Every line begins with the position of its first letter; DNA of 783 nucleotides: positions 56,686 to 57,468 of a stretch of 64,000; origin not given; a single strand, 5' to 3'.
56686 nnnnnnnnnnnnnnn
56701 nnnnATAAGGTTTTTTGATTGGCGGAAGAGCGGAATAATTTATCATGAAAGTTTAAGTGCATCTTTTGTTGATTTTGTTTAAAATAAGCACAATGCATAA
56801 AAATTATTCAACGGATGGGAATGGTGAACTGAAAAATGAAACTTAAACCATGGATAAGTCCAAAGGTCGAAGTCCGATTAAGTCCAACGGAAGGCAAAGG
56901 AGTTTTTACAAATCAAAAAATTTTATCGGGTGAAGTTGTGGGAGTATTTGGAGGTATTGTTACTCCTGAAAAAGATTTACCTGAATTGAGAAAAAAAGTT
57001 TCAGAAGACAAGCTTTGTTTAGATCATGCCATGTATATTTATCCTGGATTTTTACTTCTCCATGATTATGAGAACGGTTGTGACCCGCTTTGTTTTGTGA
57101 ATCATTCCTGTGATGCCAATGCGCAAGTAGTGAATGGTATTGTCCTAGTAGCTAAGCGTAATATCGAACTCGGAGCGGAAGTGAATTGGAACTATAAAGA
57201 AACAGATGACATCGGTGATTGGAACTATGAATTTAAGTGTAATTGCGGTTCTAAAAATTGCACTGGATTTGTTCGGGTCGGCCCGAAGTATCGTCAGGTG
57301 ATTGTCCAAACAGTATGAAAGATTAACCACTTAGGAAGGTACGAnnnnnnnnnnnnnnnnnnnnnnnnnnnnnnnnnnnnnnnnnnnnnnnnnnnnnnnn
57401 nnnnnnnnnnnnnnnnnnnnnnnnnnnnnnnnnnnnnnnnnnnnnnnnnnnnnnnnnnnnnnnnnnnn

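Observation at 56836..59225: Bacterial SET-domain lysine methyltransferase immediately upstream of a second flagellar hook gene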

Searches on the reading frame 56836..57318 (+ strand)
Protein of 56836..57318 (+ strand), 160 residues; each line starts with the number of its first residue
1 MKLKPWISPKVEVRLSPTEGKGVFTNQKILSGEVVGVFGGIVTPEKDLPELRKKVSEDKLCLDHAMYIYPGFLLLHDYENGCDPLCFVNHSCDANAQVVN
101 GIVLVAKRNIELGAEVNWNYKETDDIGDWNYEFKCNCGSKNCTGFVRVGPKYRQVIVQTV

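Call 5: search_protein_families(library=pfam, proteins=[window:56836-57318:+], max_evalue=0.01)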
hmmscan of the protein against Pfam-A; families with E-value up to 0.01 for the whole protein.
window:56836-57318:+ (160 aa): 1 family
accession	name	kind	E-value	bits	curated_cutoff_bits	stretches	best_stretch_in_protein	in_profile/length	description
PF00856.33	SET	-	6.2e-10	39.9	22.4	1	20-121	1-105/105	SET domain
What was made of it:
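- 56836..57318 (+): SET/post-SET methyltransferase gene (160 aa), cytoplasmic by sequence. Pfam SET 6e-10 (call 5).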

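Call 6: find_homologous_proteins(query=window:56836-57318:+, max_evalue=0.001)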
Query window:56836-57318:+ (160 aa): 50 proteins with E <= 0.001 among 82 candidates.
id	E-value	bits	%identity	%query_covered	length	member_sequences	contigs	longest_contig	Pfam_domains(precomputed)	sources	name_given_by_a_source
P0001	1.7e-107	374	100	100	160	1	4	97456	PF00856.34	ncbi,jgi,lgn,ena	jgi:SET domain-containing protein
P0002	1.7e-72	260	66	100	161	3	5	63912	PF00856.34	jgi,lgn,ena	-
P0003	6.0e-72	259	68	98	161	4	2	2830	PF00856.34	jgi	-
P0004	2.0e-70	254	65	98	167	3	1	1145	PF00856.34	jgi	jgi:uncharacterized protein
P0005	7.0e-70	252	68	96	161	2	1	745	PF00856.34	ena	-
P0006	2.6e-69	250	66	96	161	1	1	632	PF00856.34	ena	-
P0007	6.4e-69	249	65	99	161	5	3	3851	PF00856.34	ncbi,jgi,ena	-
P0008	7.5e-69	249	66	98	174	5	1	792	PF00856.34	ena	-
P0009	1.2e-68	248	65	96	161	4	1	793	PF00856.34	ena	-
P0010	8.9e-68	245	64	96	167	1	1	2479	PF00856.34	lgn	-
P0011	1.1e-67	245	67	96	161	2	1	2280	PF00856.34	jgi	jgi:SET domain-containing protein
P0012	1.6e-67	244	64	96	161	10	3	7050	PF00856.34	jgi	jgi:SET domain-containing protein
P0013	2.0e-67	244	65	96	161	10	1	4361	PF00856.34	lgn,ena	-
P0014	2.2e-67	244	65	96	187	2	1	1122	PF00856.34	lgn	-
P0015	4.2e-67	243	61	99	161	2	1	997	PF00856.34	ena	-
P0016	4.2e-67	243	65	96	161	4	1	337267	PF00856.34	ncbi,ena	-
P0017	6.6e-67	242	61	100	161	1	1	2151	PF00856.34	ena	-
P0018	7.8e-67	242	65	96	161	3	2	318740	PF00856.34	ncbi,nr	ncbi:MAG TPA: SET domain-containing protein [bacterium]|nr:SET domain-containing protein [bacterium]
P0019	3.4e-66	240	63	96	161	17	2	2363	PF00856.34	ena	-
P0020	3.7e-66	240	63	96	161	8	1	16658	PF00856.34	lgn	-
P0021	4.2e-66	240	62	96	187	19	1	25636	PF00856.34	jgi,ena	-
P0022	6.1e-66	239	61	99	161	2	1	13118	PF00856.34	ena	-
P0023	7.3e-66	239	62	96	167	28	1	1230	PF00856.34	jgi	jgi:hypothetical protein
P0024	9.9e-66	238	62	96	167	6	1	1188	PF00856.34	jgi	jgi:SET domain-containing protein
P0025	2.0e-65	237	60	96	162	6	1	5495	PF00856.34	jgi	jgi:hypothetical protein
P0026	2.1e-65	237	61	98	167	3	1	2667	PF00856.34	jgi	jgi:uncharacterized protein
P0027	3.4e-65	237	62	96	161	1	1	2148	PF00856.34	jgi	jgi:SET domain-containing protein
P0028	1.2e-64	235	62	96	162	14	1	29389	PF00856.34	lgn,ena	-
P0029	3.9e-64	233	60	96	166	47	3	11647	PF00856.34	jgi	jgi:hypothetical protein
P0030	8.4e-64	232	62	96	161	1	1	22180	PF00856.34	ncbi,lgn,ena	-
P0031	2.9e-63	230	61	96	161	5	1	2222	PF00856.34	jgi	jgi:SET domain-containing protein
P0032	2.4e-62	227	59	96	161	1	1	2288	PF00856.34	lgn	-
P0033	3.1e-60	221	57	99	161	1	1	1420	PF00856.34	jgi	jgi:SET domain-containing protein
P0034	3.2e-60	221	60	96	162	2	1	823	PF00856.34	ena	-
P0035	4.4e-60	220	57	96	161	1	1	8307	PF00856.34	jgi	jgi:SET domain-containing protein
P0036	3.1e-59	217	56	96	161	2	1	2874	PF00856.34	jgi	-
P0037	4.2e-56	207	54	96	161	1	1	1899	PF00856.34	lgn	-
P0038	9.8e-50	186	54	96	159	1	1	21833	PF00856.34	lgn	-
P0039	1.3e-49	186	63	76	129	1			PF00856.34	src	-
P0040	2.7e-48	182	53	94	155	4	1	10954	PF00856.34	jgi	-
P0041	1.3e-45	173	69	62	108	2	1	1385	PF00856.34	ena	-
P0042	1.5e-44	170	49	96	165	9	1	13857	PF00856.34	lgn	-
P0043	2.3e-44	169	48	97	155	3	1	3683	PF00856.34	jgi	-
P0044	2.5e-14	71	37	86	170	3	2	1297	PF00856.34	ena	-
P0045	1.6e-11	62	32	96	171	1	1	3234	PF00856.34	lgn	-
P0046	6.6e-11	60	35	85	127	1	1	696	PF00856.34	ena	-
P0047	1.2e-10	59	35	84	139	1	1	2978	PF00856.34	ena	-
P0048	5.9e-10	57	38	86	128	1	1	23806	PF00856.34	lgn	-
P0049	1.1e-7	50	36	84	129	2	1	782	PF00856.34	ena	-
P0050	1.2e-7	49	34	84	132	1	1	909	PF00856.34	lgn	-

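Call 9: find_related_loci(query=A1, collection=genome_contigs, flank=6000)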
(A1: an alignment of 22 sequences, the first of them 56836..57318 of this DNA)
Query A1 (160 aa) in genome_contigs; peptide patterns used: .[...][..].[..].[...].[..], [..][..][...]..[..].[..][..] (x = any residue, [..] = any of these).
161 stretches matched a pattern; 131 encode a relative of the query (tblastn E <= 1e-3); the best 80 are kept; 80 distinct loci.
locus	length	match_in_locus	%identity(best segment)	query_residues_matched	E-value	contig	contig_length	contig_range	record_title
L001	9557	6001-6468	67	1-156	8e-74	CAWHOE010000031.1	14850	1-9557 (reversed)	MAG: candidate division FCPU426 bacterium isolate MFD01223.bin.2.21 genome assembly, contig: contig_17242, whole genome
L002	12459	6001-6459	68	1-153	9e-72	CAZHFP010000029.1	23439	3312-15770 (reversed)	MAG TPA_asm: uncultured bacterium isolate binchicken_co54_505 genome assembly, contig: NODE_3781_length_23439_cov_10.431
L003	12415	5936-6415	66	1-160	3e-71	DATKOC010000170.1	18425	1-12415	MAG TPA_asm: bacterium isolate SMAG_U14754 k141_2574533, whole genome shotgun sequence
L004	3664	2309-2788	65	1-159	4e-71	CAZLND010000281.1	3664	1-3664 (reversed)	MAG TPA_asm: uncultured bacterium isolate binchicken_co50_333 genome assembly, contig: NODE_41389_length_3664_cov_4.4305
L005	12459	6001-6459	67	1-153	9e-71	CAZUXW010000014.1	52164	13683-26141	MAG TPA_asm: uncultured bacterium isolate binchicken_co54_368 genome assembly, contig: NODE_1078_length_52164_cov_19.832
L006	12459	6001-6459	65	1-153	5e-70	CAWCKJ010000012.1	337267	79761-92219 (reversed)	MAG: candidate division FCPU426 bacterium isolate MFD01231.bin.1.41 genome assembly, contig: contig_30355, whole genome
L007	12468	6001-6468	65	1-156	6e-70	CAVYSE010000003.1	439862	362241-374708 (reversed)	MAG: candidate division FCPU426 bacterium isolate MFD05580.bin.1.91 genome assembly, contig: contig_19741, whole genome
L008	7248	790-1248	63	1-153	8e-70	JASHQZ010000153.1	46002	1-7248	MAG: candidate division FCPU426 bacterium isolate JOPF088 JOPF_NEAR_contig_647628, whole genome shotgun sequence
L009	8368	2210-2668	63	1-153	1e-69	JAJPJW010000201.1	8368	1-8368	MAG: Proteobacteria bacterium isolate Centralia_MAG_561 k107_8688442, whole genome shotgun sequence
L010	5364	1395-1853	65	1-153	8e-70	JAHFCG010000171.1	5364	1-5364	MAG: candidate division FCPU426 bacterium isolate nzgw216 NODE_11065_length_5365_cov_2.729024, whole genome shotgun sequ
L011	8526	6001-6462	64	1-154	5e-69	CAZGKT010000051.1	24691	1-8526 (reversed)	MAG TPA_asm: uncultured bacterium isolate binchicken_co162_638 genome assembly, contig: NODE_4251_length_24691_cov_9.157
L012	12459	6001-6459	64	1-153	6e-69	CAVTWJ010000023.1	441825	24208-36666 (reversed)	MAG: candidate division FCPU426 bacterium isolate MFD09286.bin.2.88 genome assembly, contig: contig_98806, whole genome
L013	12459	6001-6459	63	1-153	4e-69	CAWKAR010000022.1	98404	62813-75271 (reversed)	MAG: candidate division FCPU426 bacterium isolate MFD03726.bin.1.149 genome assembly, contig: contig_43402, whole genome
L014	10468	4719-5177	62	1-153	7e-69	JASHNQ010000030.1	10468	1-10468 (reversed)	MAG: candidate division FCPU426 bacterium isolate JOPF001 JOPF_AWAY_contig_315095, whole genome shotgun sequence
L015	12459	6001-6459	66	1-153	9e-69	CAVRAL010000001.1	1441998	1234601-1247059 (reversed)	MAG: candidate division FCPU426 bacterium isolate MFD04540.bin.1.40 genome assembly, contig: contig_10297, whole genome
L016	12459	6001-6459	62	1-153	1e-68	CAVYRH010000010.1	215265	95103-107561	MAG: uncultured proteobacterium isolate MFD05512.bin.1.167 genome assembly, contig: contig_29351, whole genome shotgun s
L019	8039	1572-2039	63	1-156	1e-67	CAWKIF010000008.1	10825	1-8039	MAG: candidate division FCPU426 bacterium isolate MFD04780.bin.2.20 genome assembly, contig: contig_105473, whole genome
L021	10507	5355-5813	62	1-153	6e-67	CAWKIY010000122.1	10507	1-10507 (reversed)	MAG: candidate division FCPU426 bacterium isolate MFD04540.bin.2.61 genome assembly, contig: contig_66952, whole genome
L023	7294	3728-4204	57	1-159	6e-65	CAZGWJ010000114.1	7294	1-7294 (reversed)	MAG TPA_asm: uncultured bacterium isolate binchicken_co273_249 genome assembly, contig: NODE_10523_length_7294_cov_6.133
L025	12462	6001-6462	61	1-154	7e-61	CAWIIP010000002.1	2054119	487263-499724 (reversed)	MAG: uncultured proteobacterium isolate MFD09286.bin.2.44 genome assembly, contig: contig_44388, whole genome shotgun se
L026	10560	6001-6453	53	3-153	2e-52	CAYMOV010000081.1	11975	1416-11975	MAG TPA_asm: uncultured bacterium isolate binchicken_co50_339 genome assembly, contig: NODE_6519_length_11975_cov_17.359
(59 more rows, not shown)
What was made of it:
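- This SET subfamily is confined to this lineage; identity drops from 48% or more to 37% or less outside it (calls 6, 9). The relatives come from soil, peat and groundwater MAGs (call 9).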

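Call 13: search_protein_families(library=pfam, proteins=[L006:6561-7763:+, L007:6789-7403:+, L007:7400-8167:+, L013:6504-7775:+, L013:7738-8274:+, L021:6049-7524:+, L021:7524-8882:+, L023:5517-6959:+, L026:6597-8252:-, L021:4639-5133:+], max_evalue=0.001)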
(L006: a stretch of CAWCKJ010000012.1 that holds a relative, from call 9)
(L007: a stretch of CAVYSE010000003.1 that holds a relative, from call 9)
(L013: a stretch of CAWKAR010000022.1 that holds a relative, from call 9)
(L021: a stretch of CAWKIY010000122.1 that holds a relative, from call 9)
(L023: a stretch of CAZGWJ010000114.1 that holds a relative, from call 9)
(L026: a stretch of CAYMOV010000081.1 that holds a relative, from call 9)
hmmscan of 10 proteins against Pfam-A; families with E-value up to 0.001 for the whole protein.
L006:6561-7763:+ (400 aa): 3 families
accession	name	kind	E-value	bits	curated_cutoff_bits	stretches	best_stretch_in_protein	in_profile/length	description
PF00515.34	TPR_1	-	1.4e-09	37.8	27.8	0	33-58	8-33/34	Tetratricopeptide repeat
PF07719.23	TPR_2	-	4.7e-07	29.9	27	0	29-58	4-33/34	Tetratricopeptide repeat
PF13181.12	TPR_8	-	5.2e-07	29.8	25.7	0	29-58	4-33/34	Tetratricopeptide repeat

L007:6789-7403:+ (204 aa): 3 families
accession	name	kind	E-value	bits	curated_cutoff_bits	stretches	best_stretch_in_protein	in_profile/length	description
PF04542.20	Sigma70_r2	-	4.1e-16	59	24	1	41-108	1-70/71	Sigma-70 region 2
PF08281.18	Sigma70_r4_2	-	6.4e-12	45.4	25.7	1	136-187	3-54/54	Sigma-70, region 4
PF04545.22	Sigma70_r4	-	4.8e-06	26.4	24.1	1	142-187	3-48/50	Sigma-70, region 4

L007:7400-8167:+ (255 aa): 1 family
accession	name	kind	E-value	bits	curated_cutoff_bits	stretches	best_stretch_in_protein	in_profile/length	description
PF13860.13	FlgD_ig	-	1.3e-10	41.5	27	1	190-238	25-73/79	FlgD Ig-like domain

L013:6504-7775:+ (423 aa): 5 families
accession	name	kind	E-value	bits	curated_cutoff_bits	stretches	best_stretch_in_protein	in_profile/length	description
PF00515.34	TPR_1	-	1.9e-09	37.3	27.8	0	64-81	16-33/34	Tetratricopeptide repeat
PF07719.23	TPR_2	-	7.5e-07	29.2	27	0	52-81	4-33/34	Tetratricopeptide repeat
PF13181.12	TPR_8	-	7.8e-06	26.1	25.7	0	52-81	4-33/34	Tetratricopeptide repeat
PF14559.12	TPR_19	-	0.00012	22.7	25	1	59-121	1-63/68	Tetratricopeptide repeat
PF13428.12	TPR_14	-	0.00048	21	23.5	0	84-121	2-39/44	Tetratricopeptide repeat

L013:7738-8274:+ (178 aa): 1 family
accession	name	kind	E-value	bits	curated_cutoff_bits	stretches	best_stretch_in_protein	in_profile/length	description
PF06429.18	Flg_bbr_C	-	1.7e-05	24.7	23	1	136-172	10-46/46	Flagellar basal body rod FlgEFG protein C-terminal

L021:6049-7524:+ (491 aa): 9 families
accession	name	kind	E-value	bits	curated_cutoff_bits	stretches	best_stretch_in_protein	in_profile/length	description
PF00989.32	PAS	-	1.4e-22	80.3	22.6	2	141-253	2-113/113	PAS fold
PF08448.16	PAS_4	-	5.9e-21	75.2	23.1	2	148-258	3-110/110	PAS fold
PF02518.31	HATPase_c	-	7.1e-21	75.2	26.4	1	382-486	1-109/111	Histidine kinase-, DNA gyrase B-, and HSP90-like ATPase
PF13426.13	PAS_9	-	7.9e-19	68.3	27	2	151-255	2-103/103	PAS domain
PF08447.18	PAS_3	-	5.4e-18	65.5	25.6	2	37-109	2-75/89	PAS fold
PF00512.31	HisKA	-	2.6e-16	59.9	26.9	1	273-334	3-63/66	His Kinase A (phospho-acceptor) domain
PF13188.13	PAS_8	-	2.7e-11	43.4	21.8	1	141-193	2-55/65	PAS domain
PF12860.13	PAS_7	-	0.00014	22.4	27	0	150-260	5-114/115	PAS fold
PF24820.1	Diguanyl_cycl_sensor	-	0.00016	22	28.1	0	148-252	4-109/109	Diguanylate cyclase-like sensor domain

L021:7524-8882:+ (452 aa): 8 families
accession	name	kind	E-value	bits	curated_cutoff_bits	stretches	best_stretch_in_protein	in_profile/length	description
PF00158.32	Sigma54_activat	-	1.3e-67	227.1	20.2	1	144-308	4-167/168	Sigma-54 interaction domain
PF00072.30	Response_reg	-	1.3e-26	93.4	30.2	1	3-109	1-107/111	Response regulator receiver domain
PF25601.1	AAA_lid_14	-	1.4e-23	83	27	1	315-395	2-82/87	AAA+ ATPase lid domain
PF14532.12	Sigma54_activ_2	-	3.8e-21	76.2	25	1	147-313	6-138/138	Sigma-54 interaction domain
PF02954.25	HTH_8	-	3.5e-12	46.3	22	1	410-449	3-42/42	Bacterial regulatory protein, Fis family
PF07728.20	AAA_5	-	3.6e-07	30.7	22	1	166-285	2-124/139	AAA domain (dynein-related subfamily)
PF00493.29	MCM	-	0.0004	20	23.3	0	155-288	49-177/224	MCM P-loop domain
PF01078.27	Mg_chelatase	-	0.00041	20.3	20.3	0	223-283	95-157/207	Magnesium chelatase, subunit ChlI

L023:5517-6959:+ (480 aa): 0 families

L026:6597-8252:- (551 aa): 0 families

L021:4639-5133:+ (164 aa): 1 family
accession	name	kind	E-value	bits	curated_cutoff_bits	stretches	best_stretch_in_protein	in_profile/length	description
PF00072.30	Response_reg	-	2.7e-17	63.4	30.2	1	14-134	1-110/111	Response regulator receiver domain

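Call 28: search_solved_structures(query=A1, max_evalue=0.01, show_alignments=2)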
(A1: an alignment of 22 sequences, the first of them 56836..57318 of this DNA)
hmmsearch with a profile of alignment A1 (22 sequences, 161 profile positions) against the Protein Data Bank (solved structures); distinct sequences matched with E-value up to 0.01: 145 (the best 60 are shown).
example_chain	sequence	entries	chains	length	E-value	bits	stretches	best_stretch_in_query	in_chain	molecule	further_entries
7w67_C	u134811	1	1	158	1.1e-20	76.9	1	9-146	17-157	Histone-lysine N-methyltransferase 2A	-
7w6a_C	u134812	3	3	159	1.1e-20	76.9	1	9-146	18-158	Histone-lysine N-methyltransferase 2A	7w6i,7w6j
5f5e_A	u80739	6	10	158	2.3e-19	72.6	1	9-146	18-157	Histone-lysine N-methyltransferase 2A | Histone-lysine N-methyltransferase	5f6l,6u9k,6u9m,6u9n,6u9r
7u5v_A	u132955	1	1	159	3.2e-19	72.1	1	9-146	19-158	Histone-lysine N-methyltransferase 2A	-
2w5y_A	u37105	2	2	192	3.2e-19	72.1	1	9-146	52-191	HISTONE-LYSINE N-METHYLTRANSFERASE HRX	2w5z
6kiu_K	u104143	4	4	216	4.6e-19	71.6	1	9-146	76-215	Histone-lysine N-methyltransferase 2A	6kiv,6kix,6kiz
7bre_B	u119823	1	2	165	5.1e-19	71.4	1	9-146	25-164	Histone-lysine N-methyltransferase 2B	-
7ud5_K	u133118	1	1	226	5.2e-19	71.4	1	9-146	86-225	cDNA FLJ56846, highly similar to Zinc finger protein HRX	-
6pwv_C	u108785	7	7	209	5.5e-19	71.3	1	9-146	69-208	Histone-lysine N-methyltransferase 2A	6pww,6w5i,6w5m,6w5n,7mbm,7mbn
4z4p_A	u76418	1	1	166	7.9e-18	67.6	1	10-149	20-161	Histone-lysine N-methyltransferase 2D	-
5f6k_C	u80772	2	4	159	2.1e-16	63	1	6-146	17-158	Histone-lysine N-methyltransferase 2C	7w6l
5f59_A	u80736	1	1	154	2.4e-16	62.8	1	6-145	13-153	Histone-lysine N-methyltransferase 2C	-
6kiw_K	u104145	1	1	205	4.6e-16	61.9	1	6-146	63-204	Histone-lysine N-methyltransferase 2C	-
6ven_N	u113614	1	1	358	3.2e-15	59.1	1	14-146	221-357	Histone-lysine N-methyltransferase, H3 lysine-4 specific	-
9yl3_K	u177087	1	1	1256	3.3e-15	59.1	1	10-146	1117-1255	[histone H3]-lysine(4) N-methyltransferase,Histone-lysine N-methyltransferase 2D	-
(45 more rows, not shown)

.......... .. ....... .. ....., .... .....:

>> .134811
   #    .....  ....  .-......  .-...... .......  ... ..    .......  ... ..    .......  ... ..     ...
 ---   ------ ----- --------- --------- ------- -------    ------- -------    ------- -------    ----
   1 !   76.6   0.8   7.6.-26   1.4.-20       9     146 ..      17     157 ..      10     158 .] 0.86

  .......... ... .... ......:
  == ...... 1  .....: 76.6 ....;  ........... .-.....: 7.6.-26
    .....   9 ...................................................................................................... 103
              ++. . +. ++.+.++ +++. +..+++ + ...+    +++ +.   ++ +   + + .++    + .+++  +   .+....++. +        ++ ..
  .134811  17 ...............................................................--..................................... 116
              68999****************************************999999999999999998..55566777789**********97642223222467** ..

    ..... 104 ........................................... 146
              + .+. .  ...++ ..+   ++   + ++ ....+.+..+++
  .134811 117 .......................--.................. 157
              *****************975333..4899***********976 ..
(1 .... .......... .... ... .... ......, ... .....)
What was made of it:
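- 56836..57318 (+): Profile against PDB: MLL1 SET, E 1e-20 (call 28).
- On SET-domain methyltransferase (Pfam PF00856, class V): The region aligns to the MLL1 post-SET (call 28).
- Closest known: SET-domain lysine methyltransferases. Different: A conserved Trp takes the place of the MLL1 Tyr in ELTYDY (call 28 alignment).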
